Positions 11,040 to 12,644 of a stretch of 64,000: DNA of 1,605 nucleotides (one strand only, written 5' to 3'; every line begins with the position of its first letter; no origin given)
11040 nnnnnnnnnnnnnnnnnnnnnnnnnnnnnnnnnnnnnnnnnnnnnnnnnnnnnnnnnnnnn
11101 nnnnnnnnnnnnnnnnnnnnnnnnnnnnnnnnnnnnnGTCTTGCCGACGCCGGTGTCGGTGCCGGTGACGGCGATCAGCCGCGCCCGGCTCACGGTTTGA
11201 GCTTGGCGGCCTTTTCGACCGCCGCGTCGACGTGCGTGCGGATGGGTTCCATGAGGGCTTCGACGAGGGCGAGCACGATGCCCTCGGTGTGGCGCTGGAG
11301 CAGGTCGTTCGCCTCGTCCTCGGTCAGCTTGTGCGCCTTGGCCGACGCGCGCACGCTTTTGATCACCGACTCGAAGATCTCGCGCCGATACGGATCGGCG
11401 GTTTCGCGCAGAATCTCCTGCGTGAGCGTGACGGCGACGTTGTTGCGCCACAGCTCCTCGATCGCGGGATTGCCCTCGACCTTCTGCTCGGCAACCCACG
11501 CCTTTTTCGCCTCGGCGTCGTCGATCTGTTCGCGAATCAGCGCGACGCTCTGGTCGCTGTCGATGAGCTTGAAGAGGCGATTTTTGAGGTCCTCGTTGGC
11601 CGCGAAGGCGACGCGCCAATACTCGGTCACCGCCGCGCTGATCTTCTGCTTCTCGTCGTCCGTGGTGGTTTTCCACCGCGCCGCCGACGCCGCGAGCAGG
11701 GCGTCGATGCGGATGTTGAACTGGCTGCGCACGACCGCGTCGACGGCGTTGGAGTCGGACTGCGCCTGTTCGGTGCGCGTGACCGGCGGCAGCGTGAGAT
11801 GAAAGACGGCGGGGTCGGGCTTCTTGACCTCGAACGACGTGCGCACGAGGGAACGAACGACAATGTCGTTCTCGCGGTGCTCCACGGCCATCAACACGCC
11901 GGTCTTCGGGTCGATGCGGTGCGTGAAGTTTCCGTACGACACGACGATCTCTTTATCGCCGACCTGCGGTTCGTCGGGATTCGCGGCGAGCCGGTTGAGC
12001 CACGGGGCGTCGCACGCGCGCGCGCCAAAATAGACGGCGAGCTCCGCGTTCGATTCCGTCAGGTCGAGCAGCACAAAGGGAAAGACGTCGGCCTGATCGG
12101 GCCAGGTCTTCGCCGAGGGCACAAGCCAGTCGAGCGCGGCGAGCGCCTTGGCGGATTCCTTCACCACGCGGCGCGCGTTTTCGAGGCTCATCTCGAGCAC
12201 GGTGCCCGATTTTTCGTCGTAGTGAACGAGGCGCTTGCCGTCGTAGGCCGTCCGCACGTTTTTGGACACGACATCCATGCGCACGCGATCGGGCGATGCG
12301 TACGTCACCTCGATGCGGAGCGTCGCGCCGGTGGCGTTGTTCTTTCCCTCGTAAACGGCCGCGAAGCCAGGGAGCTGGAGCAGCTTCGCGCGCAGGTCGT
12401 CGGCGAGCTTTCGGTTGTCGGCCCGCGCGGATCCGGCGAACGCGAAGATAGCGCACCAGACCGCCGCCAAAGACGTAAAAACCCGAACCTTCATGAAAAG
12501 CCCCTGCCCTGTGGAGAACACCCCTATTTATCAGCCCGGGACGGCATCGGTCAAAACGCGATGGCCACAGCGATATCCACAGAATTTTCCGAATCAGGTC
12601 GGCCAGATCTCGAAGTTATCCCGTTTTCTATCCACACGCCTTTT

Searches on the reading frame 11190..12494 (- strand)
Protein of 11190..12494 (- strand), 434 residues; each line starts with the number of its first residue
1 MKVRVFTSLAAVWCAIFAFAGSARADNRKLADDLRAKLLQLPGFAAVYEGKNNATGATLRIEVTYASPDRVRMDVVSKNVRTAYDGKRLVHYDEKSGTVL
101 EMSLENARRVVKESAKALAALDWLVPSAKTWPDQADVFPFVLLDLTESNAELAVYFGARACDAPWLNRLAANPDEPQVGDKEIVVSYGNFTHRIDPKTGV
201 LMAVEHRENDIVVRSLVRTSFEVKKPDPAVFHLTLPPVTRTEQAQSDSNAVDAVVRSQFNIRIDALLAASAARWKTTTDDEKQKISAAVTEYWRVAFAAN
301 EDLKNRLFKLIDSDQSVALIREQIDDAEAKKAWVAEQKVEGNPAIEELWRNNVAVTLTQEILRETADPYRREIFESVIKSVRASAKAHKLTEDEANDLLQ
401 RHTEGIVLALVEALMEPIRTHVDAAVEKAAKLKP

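Call 6: search_protein_families(library=pfam, proteins=[window:11190-12494:-])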
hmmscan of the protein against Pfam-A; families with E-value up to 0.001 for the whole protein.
window:11190-12494:- (434 aa): 0 families

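Call 10: find_encoding_contigs(protein=window:11190-12494:-, flank=10000, max_places=10)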
Protein window:11190-12494:- (434 aa): 1 contig read that carries it; 1 place shown.
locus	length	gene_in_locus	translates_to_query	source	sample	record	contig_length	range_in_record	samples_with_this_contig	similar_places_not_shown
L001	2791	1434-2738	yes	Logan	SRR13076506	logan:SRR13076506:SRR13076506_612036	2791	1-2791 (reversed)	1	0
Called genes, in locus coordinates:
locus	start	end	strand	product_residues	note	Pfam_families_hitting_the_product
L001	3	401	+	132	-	?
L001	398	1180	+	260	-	PF00459:Inositol_P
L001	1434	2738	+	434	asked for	-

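Call 12: find_homologous_proteins(query=window:11190-12494:-)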
Query window:11190-12494:- (434 aa): 4 proteins with E <= 0.001 among 8000 candidates.
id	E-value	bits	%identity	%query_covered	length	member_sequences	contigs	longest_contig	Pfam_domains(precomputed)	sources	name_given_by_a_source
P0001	3.3e-279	943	100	100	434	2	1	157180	-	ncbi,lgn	-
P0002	1.1e-250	849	89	97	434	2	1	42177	-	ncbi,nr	ncbi:MAG: hypothetical protein IT350_18645 [Deltaproteobacteria bacterium]|nr:hypothetical protein [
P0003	7.2e-250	847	89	100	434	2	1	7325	-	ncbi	-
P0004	2.1e-116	407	49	93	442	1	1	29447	-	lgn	-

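Call 13: find_encoding_contigs(protein=P0002, flank=10000)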
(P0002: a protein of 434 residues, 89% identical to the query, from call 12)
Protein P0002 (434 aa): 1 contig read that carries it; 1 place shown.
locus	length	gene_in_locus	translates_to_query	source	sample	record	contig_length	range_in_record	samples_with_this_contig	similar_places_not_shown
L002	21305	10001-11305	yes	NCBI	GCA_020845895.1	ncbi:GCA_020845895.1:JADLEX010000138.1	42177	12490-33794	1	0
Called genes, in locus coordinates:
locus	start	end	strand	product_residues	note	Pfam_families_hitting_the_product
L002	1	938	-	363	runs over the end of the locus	-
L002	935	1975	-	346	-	-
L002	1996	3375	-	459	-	PF00072:Response_reg, PF07728:AAA_5 (faint), PF00158:Sigma54_activat, PF14532:Sigma54_activ_2, PF25601:AAA_lid_14, PF02954:HTH_8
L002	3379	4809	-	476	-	PF00672:HAMP, PF00512:HisKA, PF02518:HATPase_c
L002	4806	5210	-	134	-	PF08378:NERD, PF02021:UPF0102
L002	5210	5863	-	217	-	PF01351:RNase_HII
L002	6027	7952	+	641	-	PF19527:DUF6055 (weak)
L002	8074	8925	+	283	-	-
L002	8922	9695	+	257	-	PF00459:Inositol_P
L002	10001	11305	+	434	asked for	-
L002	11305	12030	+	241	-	PF07755:DUF1611 (faint), PF01656:CbiA, PF13500:AAA_26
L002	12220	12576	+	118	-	-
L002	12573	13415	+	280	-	PF08501:Shikimate_dh_N, PF18317:SDH_C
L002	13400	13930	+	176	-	PF13238:AAA_18, PF13671:AAA_33 (faint), PF01202:SKI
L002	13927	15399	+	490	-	PF01839:FG-GAP (faint), PF13517:FG-GAP_3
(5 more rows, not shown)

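Call 14: find_encoding_contigs(protein=P0003, flank=10000)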
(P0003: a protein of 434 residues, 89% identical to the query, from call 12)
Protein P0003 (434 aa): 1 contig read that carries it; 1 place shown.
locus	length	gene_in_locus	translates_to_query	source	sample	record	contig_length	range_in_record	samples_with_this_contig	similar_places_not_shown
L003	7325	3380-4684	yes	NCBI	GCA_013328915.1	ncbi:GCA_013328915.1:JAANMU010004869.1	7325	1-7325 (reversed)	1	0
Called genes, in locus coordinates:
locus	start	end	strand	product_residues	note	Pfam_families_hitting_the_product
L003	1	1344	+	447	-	?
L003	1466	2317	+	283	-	-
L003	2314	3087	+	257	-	PF00459:Inositol_P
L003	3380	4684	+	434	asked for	-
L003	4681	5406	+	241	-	PF07755:DUF1611 (faint), PF01656:CbiA (weak), PF13500:AAA_26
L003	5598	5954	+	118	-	-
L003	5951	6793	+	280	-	PF08501:Shikimate_dh_N, PF18317:SDH_C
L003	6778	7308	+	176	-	PF13671:AAA_33 (weak), PF01202:SKI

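Call 15: find_encoding_contigs(protein=P0004, flank=10000)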
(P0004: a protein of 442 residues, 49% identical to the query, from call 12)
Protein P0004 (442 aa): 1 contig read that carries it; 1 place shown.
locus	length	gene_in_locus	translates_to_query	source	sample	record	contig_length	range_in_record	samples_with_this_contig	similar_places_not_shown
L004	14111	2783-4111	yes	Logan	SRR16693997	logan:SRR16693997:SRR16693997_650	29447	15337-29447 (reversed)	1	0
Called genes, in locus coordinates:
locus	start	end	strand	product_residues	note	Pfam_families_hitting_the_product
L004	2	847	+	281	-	?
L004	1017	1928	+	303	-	-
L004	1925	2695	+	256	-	PF00459:Inositol_P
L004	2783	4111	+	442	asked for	-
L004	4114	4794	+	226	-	PF01656:CbiA (faint), PF13500:AAA_26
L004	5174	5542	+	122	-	-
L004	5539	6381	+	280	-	PF08501:Shikimate_dh_N, PF01488:Shikimate_DH (weak), PF03435:Sacchrp_dh_NADP, PF18317:SDH_C (weak)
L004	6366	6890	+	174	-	PF13238:AAA_18, PF13671:AAA_33 (weak), PF01202:SKI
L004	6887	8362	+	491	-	PF01839:FG-GAP (faint), PF13517:FG-GAP_3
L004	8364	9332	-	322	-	-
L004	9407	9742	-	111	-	-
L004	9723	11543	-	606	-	PF27054:Beta_methylindole_red_C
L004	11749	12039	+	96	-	PF09538:FYDLN_acid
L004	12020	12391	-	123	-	PF18935:DUF5683 (weak)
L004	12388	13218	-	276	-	PF03819:MazG, PF01503:PRA-PH (weak), PF03819:MazG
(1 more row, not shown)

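Call 23: find_related_loci(query=A2, collection=genome_contigs, flank=10000)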
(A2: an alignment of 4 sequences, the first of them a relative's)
Query A2 (434 aa) in genome_contigs; peptide patterns used: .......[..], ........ (x = any residue, [..] = any of these).
87 stretches matched a pattern, but none encodes a relative of the query by tblastn (E <= 1e-3).

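Call 24: find_related_loci(query=A2, collection=metagenome_contigs, flank=10000)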
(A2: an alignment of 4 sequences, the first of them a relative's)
Query A2 (434 aa) in metagenome_contigs; peptide patterns used: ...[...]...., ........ (x = any residue, [..] = any of these).
367 stretches matched a pattern; 1 encode a relative of the query (tblastn E <= 1e-3); 1 distinct loci.
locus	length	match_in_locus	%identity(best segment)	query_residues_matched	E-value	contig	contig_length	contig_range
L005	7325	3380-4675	89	1-432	0e+0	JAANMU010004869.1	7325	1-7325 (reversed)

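Call 25: search_protein_families(library=ncbifam, proteins=[window:11190-12494:-], max_evalue=0.01)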
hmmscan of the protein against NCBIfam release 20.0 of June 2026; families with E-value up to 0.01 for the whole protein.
window:11190-12494:- (434 aa): 0 families

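Call 44: search_protein_representatives(alignment_id=A2)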
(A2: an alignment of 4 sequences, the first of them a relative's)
Query: 4 sequences, 434 profile positions. Proteins with E-value up to 0.001 (for the whole library): 21; up to 1e-10: 19; up to 1e-30: 8. The best 21 are listed.
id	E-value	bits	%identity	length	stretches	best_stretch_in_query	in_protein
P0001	1.2e-262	887.6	-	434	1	1-434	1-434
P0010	2.4e-124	431.8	-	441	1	10-429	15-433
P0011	1.9e-109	382.8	-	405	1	41-433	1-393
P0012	1.2e-86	307.6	-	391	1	42-425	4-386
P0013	4.1e-85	302.6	-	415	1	21-428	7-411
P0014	9.3e-56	205.8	-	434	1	7-427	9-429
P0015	4.6e-36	140.9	-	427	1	8-418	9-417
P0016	6.3e-33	130.6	-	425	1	12-421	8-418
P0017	2.5e-30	122.0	-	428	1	6-425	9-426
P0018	4.4e-29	117.9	-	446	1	38-380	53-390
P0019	1.5e-24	102.9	-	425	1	9-358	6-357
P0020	3.7e-23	98.4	-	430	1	11-376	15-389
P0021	4.3e-23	98.2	-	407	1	19-376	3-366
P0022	5.6e-22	94.5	-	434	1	10-399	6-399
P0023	2.5e-21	92.3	-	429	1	14-427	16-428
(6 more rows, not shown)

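Call 46: find_homologous_proteins(query=A3)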
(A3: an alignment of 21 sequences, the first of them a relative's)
Query A3 (21 sequences) (434 aa, profile of the alignment): 5 proteins with E <= 0.001 among 8000 candidates.
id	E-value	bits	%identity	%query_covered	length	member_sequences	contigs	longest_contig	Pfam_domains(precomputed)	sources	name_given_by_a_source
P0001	2.8e-152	526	100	100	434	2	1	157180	-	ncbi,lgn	-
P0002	6.0e-150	518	89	97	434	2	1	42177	-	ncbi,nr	ncbi:MAG: hypothetical protein IT350_18645 [Deltaproteobacteria bacterium]|nr:hypothetical protein [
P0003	3.4e-149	515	89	100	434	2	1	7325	-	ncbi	-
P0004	1.0e-148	514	49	93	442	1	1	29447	-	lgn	-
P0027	2.4e-135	470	18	64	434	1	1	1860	-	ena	-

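Call 47: find_encoding_contigs(protein=P0010, flank=10000, max_places=3)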
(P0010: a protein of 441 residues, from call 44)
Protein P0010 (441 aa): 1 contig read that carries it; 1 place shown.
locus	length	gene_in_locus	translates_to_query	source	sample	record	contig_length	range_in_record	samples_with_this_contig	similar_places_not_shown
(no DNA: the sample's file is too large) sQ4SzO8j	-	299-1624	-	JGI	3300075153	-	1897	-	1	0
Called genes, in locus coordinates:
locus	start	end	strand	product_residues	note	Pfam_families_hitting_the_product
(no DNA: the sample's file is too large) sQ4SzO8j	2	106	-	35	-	?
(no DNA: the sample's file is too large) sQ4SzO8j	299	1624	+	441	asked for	-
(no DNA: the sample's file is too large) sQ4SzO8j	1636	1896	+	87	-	?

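Call 48: find_encoding_contigs(protein=P0013, flank=10000, max_places=3)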
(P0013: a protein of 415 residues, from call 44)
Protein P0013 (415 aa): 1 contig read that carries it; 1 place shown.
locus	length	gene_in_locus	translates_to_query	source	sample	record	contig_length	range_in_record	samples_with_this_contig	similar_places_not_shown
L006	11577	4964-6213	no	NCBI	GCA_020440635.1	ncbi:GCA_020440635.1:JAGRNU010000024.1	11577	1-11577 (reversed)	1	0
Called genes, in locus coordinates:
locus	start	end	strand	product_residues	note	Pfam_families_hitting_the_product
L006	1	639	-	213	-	PF00174:Oxidored_molyb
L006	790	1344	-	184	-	PF08002:DUF1697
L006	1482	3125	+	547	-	-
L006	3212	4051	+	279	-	-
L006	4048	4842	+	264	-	PF00459:Inositol_P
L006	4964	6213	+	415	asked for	-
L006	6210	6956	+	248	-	PF01656:CbiA (weak), PF13500:AAA_26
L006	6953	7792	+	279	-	PF08501:Shikimate_dh_N, PF01488:Shikimate_DH (weak), PF18317:SDH_C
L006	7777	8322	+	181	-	PF02224:Cytidylate_kin (faint), PF13207:AAA_17 (weak), PF13238:AAA_18, PF13521:AAA_28 (weak), PF13671:AAA_33, PF01202:SKI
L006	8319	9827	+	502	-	PF12256:TcdB_toxin_midN (faint), PF01839:FG-GAP (faint), PF13517:FG-GAP_3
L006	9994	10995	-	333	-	-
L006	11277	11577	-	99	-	?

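Call 49: find_encoding_contigs(protein=P0014, flank=10000, max_places=3)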
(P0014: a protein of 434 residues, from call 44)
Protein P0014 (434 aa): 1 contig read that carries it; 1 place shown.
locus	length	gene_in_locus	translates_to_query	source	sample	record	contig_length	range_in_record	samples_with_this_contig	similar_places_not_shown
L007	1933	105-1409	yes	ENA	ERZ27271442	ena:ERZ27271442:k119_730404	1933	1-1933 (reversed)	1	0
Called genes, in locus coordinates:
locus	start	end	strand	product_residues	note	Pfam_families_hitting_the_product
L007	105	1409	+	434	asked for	-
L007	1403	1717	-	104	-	-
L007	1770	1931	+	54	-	?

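Call 53: find_encoding_contigs(protein=P0011, flank=10000, max_places=3)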
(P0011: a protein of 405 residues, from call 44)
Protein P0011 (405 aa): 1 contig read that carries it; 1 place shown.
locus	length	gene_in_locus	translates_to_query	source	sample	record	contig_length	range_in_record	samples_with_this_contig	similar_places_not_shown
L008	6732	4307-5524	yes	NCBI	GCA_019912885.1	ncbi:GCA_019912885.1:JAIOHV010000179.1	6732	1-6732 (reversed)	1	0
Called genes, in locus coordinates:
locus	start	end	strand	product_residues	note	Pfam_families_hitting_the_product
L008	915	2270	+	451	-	PF13517:FG-GAP_3 (weak), PF01839:FG-GAP (weak), PF13517:FG-GAP_3, PF01839:FG-GAP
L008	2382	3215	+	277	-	-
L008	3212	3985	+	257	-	PF00459:Inositol_P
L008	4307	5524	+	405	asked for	-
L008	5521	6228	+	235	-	PF01656:CbiA, PF13500:AAA_26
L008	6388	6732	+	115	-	PF08501:Shikimate_dh_N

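Call 54: find_encoding_contigs(protein=P0012, flank=10000, max_places=3)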
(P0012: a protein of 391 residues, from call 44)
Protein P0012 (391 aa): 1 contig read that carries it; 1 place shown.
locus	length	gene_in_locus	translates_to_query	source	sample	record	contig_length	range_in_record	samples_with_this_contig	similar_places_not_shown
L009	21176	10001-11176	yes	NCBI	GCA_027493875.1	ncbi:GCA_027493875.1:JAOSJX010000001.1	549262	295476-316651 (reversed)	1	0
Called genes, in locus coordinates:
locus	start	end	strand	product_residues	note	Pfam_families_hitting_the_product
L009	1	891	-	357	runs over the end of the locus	-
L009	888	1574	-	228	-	-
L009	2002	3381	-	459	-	PF00072:Response_reg, PF00158:Sigma54_activat, PF14532:Sigma54_activ_2, PF00004:AAA (weak), PF07724:AAA_2, PF07728:AAA_5 (weak), PF25601:AAA_lid_14, PF02954:HTH_8, +1 more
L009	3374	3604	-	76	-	PF02518:HATPase_c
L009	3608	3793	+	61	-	-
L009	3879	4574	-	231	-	PF00672:HAMP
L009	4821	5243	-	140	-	PF02021:UPF0102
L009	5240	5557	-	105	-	PF01351:RNase_HII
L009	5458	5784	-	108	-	PF01351:RNase_HII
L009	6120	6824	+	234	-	-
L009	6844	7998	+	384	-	PF19527:DUF6055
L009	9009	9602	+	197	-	PF00459:Inositol_P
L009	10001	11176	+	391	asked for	-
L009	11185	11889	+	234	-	PF01656:CbiA, PF13500:AAA_26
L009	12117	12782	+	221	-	PF08501:Shikimate_dh_N (faint), PF01488:Shikimate_DH (weak), PF18317:SDH_C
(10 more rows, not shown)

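Call 64: find_related_loci(query=A4, collection=genome_contigs, flank=10000)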
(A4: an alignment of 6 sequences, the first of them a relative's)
Query A4 (434 aa) in genome_contigs; peptide patterns used: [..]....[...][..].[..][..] (x = any residue, [..] = any of these).
22 stretches matched a pattern; 3 encode a relative of the query (tblastn E <= 1e-3); 3 distinct loci.
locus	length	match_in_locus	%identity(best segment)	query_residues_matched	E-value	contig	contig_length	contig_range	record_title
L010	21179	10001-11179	37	29-422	2e-70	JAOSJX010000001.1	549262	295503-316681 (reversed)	MAG: Deltaproteobacteria bacterium isolate FR_14 FR-FEN-1099-1_s1, whole genome shotgun sequence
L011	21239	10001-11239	33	3-418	7e-68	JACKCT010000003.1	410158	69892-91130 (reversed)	MAG: Deltaproteobacteria bacterium isolate HK-STAS-FEN-2 HK-STAS-FEN-2_3, whole genome shotgun sequence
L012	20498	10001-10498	25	67-224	9e-6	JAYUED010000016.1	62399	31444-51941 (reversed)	MAG: Betaproteobacteria bacterium isolate GFS_7430 GFS_7430_15, whole genome shotgun sequence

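Call 68: find_encoding_contigs(protein=P0015, flank=6000, max_places=3)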
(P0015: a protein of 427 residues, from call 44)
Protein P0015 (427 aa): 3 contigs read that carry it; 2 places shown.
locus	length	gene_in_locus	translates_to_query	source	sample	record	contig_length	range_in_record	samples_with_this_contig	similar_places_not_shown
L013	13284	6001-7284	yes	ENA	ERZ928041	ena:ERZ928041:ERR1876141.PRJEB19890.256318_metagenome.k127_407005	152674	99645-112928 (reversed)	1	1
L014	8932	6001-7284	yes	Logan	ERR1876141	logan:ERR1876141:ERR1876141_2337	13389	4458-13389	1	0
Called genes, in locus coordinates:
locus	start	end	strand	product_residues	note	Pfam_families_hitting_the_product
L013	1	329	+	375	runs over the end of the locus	PF01075:Glyco_transf_9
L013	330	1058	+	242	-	PF00535:Glycos_transf_2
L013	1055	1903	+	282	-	PF00149:Metallophos, PF12850:Metallophos_2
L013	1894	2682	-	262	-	PF13828:DUF4190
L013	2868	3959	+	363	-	PF06050:HGD-D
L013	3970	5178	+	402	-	PF06050:HGD-D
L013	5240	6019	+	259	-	PF00459:Inositol_P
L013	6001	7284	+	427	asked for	-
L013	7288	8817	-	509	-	PF00149:Metallophos, PF02872:5_nucleotid_C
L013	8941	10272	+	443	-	PF03631:Virul_fac_BrkB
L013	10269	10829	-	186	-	-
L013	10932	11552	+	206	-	PF02589:LUD_dom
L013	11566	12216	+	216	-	PF13483:Lactamase_B_3, PF12706:Lactamase_B_2 (weak)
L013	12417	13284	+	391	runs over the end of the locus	PF00108:Thiolase_N, PF08545:ACP_syn_III (faint), PF02803:Thiolase_C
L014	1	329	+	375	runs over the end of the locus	PF01075:Glyco_transf_9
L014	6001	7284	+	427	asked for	-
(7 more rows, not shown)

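Call 69: find_encoding_contigs(protein=P0016, flank=6000, max_places=3)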
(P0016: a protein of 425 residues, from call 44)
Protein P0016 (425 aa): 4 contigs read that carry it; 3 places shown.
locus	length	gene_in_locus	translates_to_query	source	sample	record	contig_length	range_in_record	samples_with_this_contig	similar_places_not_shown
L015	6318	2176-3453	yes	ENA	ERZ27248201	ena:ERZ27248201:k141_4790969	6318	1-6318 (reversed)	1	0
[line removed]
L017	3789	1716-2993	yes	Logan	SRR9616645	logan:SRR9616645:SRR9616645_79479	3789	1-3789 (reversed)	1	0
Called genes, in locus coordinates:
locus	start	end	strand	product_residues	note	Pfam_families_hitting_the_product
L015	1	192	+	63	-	?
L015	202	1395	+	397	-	PF06050:HGD-D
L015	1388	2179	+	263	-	PF00459:Inositol_P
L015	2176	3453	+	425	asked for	-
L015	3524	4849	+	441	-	PF03631:Virul_fac_BrkB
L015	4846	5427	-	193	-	PF13517:FG-GAP_3 (faint)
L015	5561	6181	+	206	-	PF02589:LUD_dom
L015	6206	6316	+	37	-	?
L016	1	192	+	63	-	?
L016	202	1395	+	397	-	PF06050:HGD-D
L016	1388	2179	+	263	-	PF00459:Inositol_P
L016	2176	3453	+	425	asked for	-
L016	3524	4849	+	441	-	PF03631:Virul_fac_BrkB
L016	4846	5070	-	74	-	?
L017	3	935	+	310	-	?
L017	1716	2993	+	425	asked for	-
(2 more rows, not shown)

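Call 71: predict_structure(alignment_id=A3)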
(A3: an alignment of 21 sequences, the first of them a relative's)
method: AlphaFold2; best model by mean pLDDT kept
length: 434 residues; sequences in the alignment: 21
mean_pLDDT: 90.7   pTM: 0.83
mean pLDDT of the five models: 90.7, 90.1, 88.4, 88.1, 87.6
residues with pLDDT >= 90: 341; 70-90: 65; 50-70: 20; < 50: 8
segments of 3 or more residues with pLDDT < 50: 17-22
pLDDT, mean of each block of 10 residues (from residue 1): 53 51 72 96 98 94 97 96 94 93 91 96 97 94 92 93 93 92 96 98 96 97 96 89 76 91 94 96 98 92 85 92 94 93 92 94 88 87 93 96 94 92 94 74
secondary structure, 60 per line:
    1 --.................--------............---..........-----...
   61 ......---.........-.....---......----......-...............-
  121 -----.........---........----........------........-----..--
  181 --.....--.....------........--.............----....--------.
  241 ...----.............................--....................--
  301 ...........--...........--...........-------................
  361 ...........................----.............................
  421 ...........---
elements in order: H3-19 H28-39 E43-52 E58-66 E70-75 E80-84 E88-93 E98-103 H105-119 H126-134 E138-145 E150-157 H164-171 E183-187 E190-194 E201-208 E211-223 H228-231 E240-243 H248-276 H279-298 H301-311 H314-324 H327-337 H345-387 H392-431

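Call 73: fold_search(model_id=the predicted structure, library=pdb)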
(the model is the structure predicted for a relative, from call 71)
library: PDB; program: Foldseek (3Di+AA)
matches with E <= 10: 927; with E <= 0.001: 59
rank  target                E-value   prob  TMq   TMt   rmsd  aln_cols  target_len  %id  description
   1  8chx_A                7.5e-09  1.00  0.26  0.57  11.2       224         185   18  Structure and function of LolA from Vibrio cholerae (released 2023-06-21)
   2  4ki3_L                1.8e-08  1.00  0.28  0.63   5.9       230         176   12  1.70 Angstrom resolution crystal structure of outer-membrane lipoprotein carrier protein (lolA) from Yersinia pestis C (released 2013-05-15)
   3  7z6w                  2.0e-08  1.00  0.27  0.57   9.2       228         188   14  Complex of E. coli LolA and lipoprotein (released 2022-09-07)
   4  4ki3_I                2.6e-08  1.00  0.28  0.61   6.1       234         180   14  1.70 Angstrom resolution crystal structure of outer-membrane lipoprotein carrier protein (lolA) from Yersinia pestis C (released 2013-05-15)
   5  8chx_B                2.6e-08  1.00  0.26  0.57  11.8       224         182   17  Structure and function of LolA from Vibrio cholerae (released 2023-06-21)
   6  4ki3_G                3.0e-08  1.00  0.28  0.61   6.1       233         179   12  1.70 Angstrom resolution crystal structure of outer-membrane lipoprotein carrier protein (lolA) from Yersinia pestis C (released 2013-05-15)
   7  4ki3_D                3.2e-08  1.00  0.28  0.61   6.0       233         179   13  1.70 Angstrom resolution crystal structure of outer-membrane lipoprotein carrier protein (lolA) from Yersinia pestis C (released 2013-05-15)
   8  6f3z_B                4.4e-08  1.00  0.29  0.60   6.1       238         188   16  Complex of E. coli LolA and periplasmic domain of LolC (released 2018-07-25)
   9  4ki3_A                4.9e-08  1.00  0.29  0.63   5.7       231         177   12  1.70 Angstrom resolution crystal structure of outer-membrane lipoprotein carrier protein (lolA) from Yersinia pestis C (released 2013-05-15)
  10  2zpc                  5.1e-08  1.00  0.28  0.59   6.5       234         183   16  Crystal structure of the R43L mutant of LolA in the closed form (released 2008-08-05)
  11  1ua8                  7.7e-08  1.00  0.27  0.61  10.2       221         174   14  Crystal structure of the lipoprotein localization factor, LolA (released 2003-07-15)
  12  1iwl                  1.1e-07  1.00  0.28  0.63   5.9       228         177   15  Crystal Structure of the Lipoprotein Localization Factor, LolA (released 2003-07-15)
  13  7arm_A                1.2e-07  1.00  0.28  0.59   6.1       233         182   14  LolCDE in complex with lipoprotein and LolA (released 2021-04-07)
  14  7z6x                  1.4e-07  1.00  0.27  0.58   8.2       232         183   15  Complex of E. coli LolA R43L mutant and lipoprotein (released 2022-09-07)
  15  4ki3_E                3.8e-07  1.00  0.27  0.61   6.0       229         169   12  1.70 Angstrom resolution crystal structure of outer-membrane lipoprotein carrier protein (lolA) from Yersinia pestis C (released 2013-05-15)
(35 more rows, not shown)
